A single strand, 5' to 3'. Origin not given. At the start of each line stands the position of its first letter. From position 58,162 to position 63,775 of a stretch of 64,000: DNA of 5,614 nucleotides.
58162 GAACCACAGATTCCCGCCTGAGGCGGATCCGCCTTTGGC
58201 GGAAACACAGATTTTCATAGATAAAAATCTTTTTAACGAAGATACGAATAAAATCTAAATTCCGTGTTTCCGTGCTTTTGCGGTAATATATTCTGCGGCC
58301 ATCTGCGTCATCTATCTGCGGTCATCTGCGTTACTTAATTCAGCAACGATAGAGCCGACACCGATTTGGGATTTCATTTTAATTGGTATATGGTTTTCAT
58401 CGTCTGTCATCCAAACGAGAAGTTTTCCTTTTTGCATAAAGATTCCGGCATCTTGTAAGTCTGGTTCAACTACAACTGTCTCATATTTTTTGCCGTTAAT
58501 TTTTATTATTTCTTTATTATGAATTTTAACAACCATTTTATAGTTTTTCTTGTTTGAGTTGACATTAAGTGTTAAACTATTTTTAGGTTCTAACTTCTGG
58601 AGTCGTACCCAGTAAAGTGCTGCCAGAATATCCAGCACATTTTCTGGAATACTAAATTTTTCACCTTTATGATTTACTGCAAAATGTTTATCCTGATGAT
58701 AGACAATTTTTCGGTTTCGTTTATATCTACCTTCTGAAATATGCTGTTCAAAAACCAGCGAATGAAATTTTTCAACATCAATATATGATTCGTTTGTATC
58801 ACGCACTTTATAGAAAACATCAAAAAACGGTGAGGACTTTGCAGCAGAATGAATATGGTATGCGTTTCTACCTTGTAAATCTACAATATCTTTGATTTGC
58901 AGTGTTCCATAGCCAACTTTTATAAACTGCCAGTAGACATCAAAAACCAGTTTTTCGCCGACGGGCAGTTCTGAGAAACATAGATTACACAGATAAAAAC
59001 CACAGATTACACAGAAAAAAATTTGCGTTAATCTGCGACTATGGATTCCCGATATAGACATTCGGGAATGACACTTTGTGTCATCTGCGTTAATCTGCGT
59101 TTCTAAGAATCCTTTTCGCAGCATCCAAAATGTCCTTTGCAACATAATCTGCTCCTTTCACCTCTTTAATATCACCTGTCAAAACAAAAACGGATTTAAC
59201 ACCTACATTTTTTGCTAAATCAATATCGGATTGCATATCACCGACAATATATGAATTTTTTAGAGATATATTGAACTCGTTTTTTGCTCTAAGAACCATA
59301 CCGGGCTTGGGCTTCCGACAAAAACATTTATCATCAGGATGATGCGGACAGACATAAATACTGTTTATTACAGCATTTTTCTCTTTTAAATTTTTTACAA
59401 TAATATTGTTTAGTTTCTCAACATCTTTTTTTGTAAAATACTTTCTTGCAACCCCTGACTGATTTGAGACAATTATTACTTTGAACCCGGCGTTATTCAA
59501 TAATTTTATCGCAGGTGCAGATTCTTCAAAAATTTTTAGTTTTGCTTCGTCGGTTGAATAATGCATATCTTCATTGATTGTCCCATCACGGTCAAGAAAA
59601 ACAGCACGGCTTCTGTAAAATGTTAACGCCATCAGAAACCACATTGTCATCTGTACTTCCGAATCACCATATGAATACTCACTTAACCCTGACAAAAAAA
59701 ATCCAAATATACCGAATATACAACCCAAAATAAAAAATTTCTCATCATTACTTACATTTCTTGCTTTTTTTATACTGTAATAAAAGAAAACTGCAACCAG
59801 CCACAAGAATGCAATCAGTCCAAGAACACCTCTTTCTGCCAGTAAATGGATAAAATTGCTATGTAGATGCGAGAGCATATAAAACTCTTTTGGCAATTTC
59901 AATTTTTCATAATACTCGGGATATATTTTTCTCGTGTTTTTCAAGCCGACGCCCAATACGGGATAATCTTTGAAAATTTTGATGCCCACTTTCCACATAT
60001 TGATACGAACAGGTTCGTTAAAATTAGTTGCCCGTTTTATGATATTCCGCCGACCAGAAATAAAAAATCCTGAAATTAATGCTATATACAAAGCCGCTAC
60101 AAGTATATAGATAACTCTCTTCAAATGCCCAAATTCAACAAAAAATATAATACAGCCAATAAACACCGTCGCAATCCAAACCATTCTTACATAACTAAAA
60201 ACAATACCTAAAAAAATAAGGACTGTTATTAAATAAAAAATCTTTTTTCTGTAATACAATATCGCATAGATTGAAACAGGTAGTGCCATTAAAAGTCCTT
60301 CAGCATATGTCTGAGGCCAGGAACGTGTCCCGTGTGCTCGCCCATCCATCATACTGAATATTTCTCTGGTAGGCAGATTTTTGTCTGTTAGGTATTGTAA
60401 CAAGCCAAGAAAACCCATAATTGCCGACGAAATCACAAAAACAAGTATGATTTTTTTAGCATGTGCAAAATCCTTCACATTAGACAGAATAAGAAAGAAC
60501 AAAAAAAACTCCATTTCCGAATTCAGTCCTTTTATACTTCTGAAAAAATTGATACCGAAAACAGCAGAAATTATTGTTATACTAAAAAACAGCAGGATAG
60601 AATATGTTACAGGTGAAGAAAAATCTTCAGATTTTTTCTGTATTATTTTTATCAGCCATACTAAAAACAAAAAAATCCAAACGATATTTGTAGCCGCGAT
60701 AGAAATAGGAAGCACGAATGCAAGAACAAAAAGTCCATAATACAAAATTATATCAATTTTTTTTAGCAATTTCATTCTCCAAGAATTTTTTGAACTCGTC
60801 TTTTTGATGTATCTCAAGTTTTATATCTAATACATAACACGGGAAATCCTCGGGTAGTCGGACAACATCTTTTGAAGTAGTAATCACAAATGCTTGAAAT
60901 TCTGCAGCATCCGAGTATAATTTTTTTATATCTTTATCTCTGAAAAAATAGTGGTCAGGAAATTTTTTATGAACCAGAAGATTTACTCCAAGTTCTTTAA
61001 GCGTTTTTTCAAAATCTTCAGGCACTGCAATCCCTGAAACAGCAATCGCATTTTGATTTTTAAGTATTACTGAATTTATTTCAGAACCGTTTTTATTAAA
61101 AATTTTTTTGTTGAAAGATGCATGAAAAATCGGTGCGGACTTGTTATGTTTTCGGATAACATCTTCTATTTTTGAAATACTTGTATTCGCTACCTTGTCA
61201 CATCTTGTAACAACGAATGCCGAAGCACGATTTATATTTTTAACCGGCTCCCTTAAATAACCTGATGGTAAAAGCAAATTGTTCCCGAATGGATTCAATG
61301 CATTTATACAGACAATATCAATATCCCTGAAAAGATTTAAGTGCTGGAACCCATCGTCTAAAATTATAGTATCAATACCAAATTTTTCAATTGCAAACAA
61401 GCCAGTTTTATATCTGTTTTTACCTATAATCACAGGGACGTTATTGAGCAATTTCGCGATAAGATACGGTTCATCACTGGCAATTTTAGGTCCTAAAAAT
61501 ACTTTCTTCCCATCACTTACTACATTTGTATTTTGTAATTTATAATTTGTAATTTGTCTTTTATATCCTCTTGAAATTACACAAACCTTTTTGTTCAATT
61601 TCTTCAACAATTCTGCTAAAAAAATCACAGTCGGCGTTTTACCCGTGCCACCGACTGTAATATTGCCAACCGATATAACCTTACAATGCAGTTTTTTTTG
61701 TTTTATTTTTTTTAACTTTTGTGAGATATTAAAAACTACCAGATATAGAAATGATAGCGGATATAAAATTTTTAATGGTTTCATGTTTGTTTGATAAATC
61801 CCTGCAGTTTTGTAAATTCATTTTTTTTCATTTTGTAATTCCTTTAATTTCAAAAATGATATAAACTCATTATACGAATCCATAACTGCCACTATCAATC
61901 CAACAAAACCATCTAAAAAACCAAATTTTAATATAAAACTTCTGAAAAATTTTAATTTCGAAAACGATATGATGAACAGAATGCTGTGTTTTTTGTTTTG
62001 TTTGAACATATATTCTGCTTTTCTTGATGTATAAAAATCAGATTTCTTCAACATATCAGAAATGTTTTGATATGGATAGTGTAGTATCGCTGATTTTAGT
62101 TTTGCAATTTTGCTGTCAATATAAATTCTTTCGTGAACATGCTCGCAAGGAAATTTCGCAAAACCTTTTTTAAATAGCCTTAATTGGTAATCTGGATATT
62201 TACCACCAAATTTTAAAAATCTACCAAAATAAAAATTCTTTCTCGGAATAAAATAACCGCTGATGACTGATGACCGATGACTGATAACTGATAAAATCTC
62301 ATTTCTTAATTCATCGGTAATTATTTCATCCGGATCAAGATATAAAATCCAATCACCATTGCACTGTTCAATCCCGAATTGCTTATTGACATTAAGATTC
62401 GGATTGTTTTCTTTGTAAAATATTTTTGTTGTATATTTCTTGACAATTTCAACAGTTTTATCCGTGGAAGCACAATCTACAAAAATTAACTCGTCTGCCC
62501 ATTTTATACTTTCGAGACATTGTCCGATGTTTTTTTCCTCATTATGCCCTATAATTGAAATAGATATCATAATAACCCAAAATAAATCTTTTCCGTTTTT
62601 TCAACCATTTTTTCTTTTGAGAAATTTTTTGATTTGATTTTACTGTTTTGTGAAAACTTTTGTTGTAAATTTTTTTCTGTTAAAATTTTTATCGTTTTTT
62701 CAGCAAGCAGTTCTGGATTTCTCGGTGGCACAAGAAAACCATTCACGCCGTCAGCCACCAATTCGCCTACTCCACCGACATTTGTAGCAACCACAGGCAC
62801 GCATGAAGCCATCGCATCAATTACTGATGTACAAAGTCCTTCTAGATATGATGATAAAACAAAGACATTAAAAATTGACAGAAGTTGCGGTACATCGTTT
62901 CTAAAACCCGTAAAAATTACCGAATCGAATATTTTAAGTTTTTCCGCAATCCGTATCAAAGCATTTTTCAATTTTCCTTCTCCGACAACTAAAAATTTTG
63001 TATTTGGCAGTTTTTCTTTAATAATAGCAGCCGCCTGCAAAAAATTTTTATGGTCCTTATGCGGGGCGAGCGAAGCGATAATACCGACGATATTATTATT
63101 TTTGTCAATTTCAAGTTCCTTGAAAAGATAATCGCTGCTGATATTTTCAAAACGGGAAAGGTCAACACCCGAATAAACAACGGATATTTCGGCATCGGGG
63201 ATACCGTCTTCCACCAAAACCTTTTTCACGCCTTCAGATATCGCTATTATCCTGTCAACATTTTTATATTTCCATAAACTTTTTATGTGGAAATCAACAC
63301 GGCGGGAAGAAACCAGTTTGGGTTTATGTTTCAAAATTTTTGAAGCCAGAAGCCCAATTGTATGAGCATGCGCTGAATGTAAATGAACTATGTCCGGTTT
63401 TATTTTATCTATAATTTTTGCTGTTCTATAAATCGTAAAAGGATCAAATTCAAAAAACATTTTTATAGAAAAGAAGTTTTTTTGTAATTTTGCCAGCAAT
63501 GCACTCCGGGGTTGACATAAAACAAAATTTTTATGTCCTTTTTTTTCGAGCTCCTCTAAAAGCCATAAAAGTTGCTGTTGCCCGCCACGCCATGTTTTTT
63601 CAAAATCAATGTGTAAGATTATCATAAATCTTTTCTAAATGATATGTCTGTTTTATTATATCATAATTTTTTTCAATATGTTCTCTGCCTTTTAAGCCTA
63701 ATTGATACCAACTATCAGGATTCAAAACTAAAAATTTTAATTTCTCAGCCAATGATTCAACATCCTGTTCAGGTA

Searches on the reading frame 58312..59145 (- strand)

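Call 88: search_protein_families(library=pfam, max_evalue=0.00001, proteins=[window:58312-59145:-])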
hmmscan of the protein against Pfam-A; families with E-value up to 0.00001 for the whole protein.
window:58312-59145:- (277 aa): 1 family
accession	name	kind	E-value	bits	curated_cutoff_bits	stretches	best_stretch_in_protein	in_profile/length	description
PF11306.15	DUF3108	-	8.8e-43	147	26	1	68-270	2-208/209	Protein of unknown function (DUF3108)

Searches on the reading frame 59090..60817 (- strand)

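Call 88: search_protein_families(library=pfam, max_evalue=0.00001, proteins=[window:59090-60817:-])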
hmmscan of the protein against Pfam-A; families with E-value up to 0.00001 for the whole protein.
window:59090-60817:- (575 aa): 5 families
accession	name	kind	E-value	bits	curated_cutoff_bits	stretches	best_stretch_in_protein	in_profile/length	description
PF04932.20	Wzy_C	-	1.4e-20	74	31.7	1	197-338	2-149/149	O-Antigen ligase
PF13242.12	Hydrolase_like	-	6.6e-13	48.8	22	1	500-565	2-74/75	HAD-hyrolase-like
PF08645.17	PNK3P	-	3.1e-09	37.2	22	1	418-530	18-128/161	Polynucleotide kinase 3 phosphatase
PF13419.12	HAD_2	-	1e-08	35.9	23.8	1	425-545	76-178/178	Haloacid dehalogenase-like hydrolase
PF00702.32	Hydrolase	-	2.8e-07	31.6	26.4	1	418-539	88-191/191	haloacid dehalogenase-like hydrolase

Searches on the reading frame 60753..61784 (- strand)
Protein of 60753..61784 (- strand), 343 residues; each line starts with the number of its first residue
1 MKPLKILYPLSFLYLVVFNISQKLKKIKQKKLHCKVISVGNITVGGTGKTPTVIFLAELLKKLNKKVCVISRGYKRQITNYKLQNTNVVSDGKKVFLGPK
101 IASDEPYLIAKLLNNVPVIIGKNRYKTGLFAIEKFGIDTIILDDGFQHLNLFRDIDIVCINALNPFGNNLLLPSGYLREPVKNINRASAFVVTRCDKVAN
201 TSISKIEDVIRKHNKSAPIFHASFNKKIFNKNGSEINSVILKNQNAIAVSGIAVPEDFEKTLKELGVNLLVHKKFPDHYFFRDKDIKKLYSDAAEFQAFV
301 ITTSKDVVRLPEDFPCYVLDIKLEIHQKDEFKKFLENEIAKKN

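Call 66: search_solved_structures(query=window:60753-61784:-, max_evalue=0.001, show_alignments=1)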
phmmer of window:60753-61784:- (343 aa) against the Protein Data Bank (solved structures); distinct sequences matched with E-value up to 0.001: 2.
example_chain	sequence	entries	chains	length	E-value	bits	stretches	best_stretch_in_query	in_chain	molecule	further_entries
4ehw_A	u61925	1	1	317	5.7e-50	173.8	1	7-335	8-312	Tetraacyldisaccharide 4'-kinase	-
4ehx_A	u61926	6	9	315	5.7e-50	173.8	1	7-335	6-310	Tetraacyldisaccharide 4'-kinase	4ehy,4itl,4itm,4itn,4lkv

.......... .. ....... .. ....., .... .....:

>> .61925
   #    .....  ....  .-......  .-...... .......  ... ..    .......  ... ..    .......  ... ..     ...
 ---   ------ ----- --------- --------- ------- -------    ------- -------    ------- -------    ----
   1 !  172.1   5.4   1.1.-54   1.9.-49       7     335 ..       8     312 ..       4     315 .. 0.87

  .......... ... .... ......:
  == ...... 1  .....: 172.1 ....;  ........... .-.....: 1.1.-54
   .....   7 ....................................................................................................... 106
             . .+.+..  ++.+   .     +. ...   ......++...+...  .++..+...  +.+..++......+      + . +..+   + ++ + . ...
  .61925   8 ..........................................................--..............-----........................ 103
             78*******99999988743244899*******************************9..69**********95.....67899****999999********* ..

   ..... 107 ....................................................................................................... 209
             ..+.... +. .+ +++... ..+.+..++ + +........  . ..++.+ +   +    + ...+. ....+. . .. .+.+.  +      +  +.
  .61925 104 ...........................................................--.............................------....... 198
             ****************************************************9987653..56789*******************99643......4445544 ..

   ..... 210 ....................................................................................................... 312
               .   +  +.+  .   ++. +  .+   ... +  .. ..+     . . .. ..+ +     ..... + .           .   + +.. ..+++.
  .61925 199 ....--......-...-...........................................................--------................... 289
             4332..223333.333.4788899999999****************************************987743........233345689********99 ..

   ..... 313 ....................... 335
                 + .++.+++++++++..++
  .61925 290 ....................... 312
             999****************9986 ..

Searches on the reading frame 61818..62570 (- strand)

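Call 88: search_protein_families(library=pfam, max_evalue=0.00001, proteins=[window:61818-62570:-])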
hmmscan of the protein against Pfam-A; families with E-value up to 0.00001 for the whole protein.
window:61818-62570:- (250 aa): 1 family
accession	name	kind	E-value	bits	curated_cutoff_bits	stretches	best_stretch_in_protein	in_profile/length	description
PF00535.33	Glycos_transf_2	-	1.5e-18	67.8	23.3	1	3-151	1-160/168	Glycosyl transferase family 2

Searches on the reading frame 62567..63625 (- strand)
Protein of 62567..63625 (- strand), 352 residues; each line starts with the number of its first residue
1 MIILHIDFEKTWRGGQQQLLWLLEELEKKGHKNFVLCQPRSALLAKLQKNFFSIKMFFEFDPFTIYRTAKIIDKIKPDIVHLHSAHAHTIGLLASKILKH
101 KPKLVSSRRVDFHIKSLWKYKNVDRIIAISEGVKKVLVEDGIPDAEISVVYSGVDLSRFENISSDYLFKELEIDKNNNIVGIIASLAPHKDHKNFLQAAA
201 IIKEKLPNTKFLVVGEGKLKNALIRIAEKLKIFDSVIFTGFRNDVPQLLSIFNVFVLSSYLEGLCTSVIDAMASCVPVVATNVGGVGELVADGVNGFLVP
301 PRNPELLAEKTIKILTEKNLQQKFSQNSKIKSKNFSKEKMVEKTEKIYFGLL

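Call 88: search_protein_families(library=pfam, max_evalue=0.00001, proteins=[window:62567-63625:-])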
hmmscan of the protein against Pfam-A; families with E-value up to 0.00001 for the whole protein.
window:62567-63625:- (352 aa): 5 families
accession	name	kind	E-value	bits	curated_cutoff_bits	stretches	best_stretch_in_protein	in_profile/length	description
PF00534.26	Glycos_transf_1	-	4.1e-44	150.6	26.4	1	167-329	5-170/172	Glycosyl transferases group 1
PF13692.12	Glyco_trans_1_4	-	7.5e-34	117.5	27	1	178-316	2-141/142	Glycosyl transferases group 1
PF13439.12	Glyco_transf_4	-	9.2e-21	75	28.5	1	14-158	3-170/170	Glycosyltransferase Family 4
PF13477.12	Glyco_trans_4_2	-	1.7e-07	31.9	23.4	1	23-108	17-106/139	Glycosyl transferase 4-like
PF06925.17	MGDG_synth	-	4.5e-06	27.3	25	1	48-149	61-164/169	Monogalactosyldiacylglycerol (MGDG) synthase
